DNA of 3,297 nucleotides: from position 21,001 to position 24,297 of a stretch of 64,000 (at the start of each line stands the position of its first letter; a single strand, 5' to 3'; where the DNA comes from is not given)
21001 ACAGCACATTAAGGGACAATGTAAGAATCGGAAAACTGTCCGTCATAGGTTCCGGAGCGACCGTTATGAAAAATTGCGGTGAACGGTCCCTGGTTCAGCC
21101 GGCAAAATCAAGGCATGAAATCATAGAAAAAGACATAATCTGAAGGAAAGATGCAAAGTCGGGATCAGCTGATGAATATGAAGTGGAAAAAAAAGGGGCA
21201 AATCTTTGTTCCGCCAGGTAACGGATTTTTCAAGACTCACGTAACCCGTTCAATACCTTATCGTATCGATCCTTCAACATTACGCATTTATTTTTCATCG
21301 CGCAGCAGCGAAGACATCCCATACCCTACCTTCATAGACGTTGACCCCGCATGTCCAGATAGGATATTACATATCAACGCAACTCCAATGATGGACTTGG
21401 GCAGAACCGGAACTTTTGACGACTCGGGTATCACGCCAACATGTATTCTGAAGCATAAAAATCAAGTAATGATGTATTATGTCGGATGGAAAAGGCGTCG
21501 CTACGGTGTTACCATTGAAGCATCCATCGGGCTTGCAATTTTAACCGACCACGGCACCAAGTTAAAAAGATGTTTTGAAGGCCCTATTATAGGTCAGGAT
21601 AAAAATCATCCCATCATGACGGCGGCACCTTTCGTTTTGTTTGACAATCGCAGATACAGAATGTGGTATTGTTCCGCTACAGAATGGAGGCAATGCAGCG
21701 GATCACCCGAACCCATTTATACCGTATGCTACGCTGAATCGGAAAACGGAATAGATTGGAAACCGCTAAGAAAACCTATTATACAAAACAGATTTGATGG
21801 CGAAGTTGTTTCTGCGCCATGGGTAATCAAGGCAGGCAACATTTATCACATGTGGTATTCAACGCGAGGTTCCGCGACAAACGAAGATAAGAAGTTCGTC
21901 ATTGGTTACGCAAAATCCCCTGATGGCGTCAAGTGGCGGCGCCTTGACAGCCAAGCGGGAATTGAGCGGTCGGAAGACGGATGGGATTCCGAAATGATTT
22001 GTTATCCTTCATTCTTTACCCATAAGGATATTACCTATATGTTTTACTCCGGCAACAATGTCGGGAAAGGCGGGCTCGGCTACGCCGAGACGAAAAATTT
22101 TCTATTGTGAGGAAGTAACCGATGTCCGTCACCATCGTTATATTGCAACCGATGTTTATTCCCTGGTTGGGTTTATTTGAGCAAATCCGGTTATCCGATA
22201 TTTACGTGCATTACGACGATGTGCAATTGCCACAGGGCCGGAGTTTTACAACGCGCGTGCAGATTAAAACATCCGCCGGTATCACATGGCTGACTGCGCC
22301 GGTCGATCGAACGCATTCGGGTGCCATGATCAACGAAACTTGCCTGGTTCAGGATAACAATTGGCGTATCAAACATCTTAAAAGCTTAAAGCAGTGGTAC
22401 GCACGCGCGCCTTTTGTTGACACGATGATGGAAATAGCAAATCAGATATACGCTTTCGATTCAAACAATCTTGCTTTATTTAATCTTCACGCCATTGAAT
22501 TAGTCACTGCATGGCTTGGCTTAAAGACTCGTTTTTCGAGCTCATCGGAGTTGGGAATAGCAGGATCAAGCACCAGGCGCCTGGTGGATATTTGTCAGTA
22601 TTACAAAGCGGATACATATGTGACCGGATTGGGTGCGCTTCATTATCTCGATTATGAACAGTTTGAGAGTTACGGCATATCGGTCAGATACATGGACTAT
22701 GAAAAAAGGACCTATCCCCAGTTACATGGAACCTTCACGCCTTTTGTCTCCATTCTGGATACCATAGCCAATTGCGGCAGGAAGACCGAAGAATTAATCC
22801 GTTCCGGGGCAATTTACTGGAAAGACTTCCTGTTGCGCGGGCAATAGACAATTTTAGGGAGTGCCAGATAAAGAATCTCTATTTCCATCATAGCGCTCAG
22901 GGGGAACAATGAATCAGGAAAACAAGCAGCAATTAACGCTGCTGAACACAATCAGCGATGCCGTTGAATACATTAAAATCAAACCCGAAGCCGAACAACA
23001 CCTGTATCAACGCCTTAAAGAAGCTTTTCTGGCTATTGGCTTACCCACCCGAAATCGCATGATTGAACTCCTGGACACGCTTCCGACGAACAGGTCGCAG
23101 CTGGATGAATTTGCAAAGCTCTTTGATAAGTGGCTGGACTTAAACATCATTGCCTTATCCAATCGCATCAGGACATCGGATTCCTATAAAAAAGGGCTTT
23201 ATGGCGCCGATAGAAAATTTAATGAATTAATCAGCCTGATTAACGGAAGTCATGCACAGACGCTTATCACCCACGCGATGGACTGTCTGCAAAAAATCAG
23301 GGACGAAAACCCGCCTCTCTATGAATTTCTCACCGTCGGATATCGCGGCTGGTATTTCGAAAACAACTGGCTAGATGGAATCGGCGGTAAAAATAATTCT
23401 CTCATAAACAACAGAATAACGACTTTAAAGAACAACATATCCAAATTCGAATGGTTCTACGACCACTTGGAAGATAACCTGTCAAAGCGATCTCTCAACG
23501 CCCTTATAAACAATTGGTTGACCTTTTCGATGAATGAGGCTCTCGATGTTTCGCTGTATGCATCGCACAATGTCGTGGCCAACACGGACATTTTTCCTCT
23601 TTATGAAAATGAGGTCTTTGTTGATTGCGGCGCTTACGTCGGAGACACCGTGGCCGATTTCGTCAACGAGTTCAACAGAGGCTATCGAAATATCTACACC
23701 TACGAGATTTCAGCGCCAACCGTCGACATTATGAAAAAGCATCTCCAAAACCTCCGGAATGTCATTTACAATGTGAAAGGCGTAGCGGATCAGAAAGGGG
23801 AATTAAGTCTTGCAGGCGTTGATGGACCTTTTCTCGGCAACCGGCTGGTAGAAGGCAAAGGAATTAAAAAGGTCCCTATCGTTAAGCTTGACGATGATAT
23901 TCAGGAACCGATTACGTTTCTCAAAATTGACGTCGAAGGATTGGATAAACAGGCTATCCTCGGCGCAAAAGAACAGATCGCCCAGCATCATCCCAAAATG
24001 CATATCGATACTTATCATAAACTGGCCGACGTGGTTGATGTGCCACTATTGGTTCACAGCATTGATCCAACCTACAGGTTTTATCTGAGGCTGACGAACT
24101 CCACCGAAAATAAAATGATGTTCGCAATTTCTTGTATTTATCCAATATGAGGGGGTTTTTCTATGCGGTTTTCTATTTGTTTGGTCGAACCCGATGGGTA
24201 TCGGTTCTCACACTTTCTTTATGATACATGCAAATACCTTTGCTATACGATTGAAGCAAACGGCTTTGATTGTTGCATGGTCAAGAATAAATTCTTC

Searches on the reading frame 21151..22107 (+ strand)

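Call 5: search_protein_families(library=pfam, proteins=[window:21151-22107:+], max_evalue=0.001)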
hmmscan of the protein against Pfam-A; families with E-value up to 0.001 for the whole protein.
window:21151-22107:+ (319 aa): 2 families
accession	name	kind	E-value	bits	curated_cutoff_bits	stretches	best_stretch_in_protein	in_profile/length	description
PF04616.20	Glyco_hydro_43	-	5.6e-05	23.1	32.2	0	162-304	126-264/288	Glycosyl hydrolases family 43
PF04041.19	Glyco_hydro_130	-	0.00014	21.4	26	0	192-242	69-121/320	beta-1,4-mannooligosaccharide phosphorylase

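Call 12: search_protein_families(library=ncbifam, proteins=[window:21151-22107:+], max_evalue=0.01)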
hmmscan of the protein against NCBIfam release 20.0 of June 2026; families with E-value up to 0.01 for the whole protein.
window:21151-22107:+ (319 aa): 2 families
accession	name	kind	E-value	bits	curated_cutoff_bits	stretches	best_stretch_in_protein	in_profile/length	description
NF052550.1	BManbPhaseBMBP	equivalog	1.6e-10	40.8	450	1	137-263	3-131/296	beta-1,2-mannobiose phosphorylase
NF058598.1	BetMansidBT3780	equivalog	0.0019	17.3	550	0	99-148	136-185/366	beta-1,2-mannosidase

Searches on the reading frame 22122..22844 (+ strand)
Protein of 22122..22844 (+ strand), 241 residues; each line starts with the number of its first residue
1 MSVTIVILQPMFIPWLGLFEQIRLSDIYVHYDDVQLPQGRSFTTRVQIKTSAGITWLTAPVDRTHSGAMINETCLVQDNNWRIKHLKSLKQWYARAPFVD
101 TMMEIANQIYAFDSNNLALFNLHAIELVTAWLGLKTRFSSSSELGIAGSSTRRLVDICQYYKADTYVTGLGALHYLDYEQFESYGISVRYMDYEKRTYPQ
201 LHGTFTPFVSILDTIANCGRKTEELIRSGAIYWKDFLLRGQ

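Call 5: search_protein_families(library=pfam, proteins=[window:22122-22844:+], max_evalue=0.001)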
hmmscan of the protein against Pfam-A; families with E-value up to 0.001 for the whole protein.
window:22122-22844:+ (241 aa): 1 family
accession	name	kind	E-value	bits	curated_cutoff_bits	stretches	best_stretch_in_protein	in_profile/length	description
PF08889.16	WbqC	-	1.1e-65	222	21.3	1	9-222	1-215/218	WbqC-like protein family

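Call 40: search_protein_families(library=ncbifam, proteins=[window:22122-22844:+], max_evalue=1e-8)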
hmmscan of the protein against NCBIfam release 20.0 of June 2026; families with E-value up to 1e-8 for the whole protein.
window:22122-22844:+ (241 aa): 0 families

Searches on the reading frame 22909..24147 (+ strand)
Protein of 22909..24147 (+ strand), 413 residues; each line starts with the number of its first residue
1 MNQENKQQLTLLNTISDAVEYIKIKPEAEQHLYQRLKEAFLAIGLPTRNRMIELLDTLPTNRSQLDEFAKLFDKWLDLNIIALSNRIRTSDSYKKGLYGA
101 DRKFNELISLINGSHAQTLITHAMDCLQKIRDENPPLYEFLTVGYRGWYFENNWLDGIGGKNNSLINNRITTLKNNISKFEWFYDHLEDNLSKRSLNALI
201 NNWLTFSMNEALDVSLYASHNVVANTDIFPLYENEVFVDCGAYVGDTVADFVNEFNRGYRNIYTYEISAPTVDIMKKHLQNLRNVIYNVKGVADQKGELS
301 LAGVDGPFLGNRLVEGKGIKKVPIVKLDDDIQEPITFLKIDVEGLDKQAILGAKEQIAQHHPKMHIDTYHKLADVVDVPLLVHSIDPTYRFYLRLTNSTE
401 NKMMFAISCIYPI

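Call 5: search_protein_families(library=pfam, proteins=[window:22909-24147:+], max_evalue=0.001)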
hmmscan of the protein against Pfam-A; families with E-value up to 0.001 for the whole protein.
window:22909-24147:+ (413 aa): 1 family
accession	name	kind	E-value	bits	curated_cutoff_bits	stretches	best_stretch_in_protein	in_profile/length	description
PF05050.19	Methyltransf_21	-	1.2e-08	35.7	22.7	1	239-366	1-146/173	Methyltransferase FkbM domain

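Call 12: search_protein_families(library=ncbifam, proteins=[window:22909-24147:+], max_evalue=0.01)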
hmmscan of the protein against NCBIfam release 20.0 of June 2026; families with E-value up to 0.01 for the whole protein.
window:22909-24147:+ (413 aa): 1 family
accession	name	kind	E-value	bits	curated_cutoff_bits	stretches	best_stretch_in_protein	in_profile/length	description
TIGR01444.1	fkbM_fam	subfamily_domain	6.4e-12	46.1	37.7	1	236-367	1-141/143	FkbM family methyltransferase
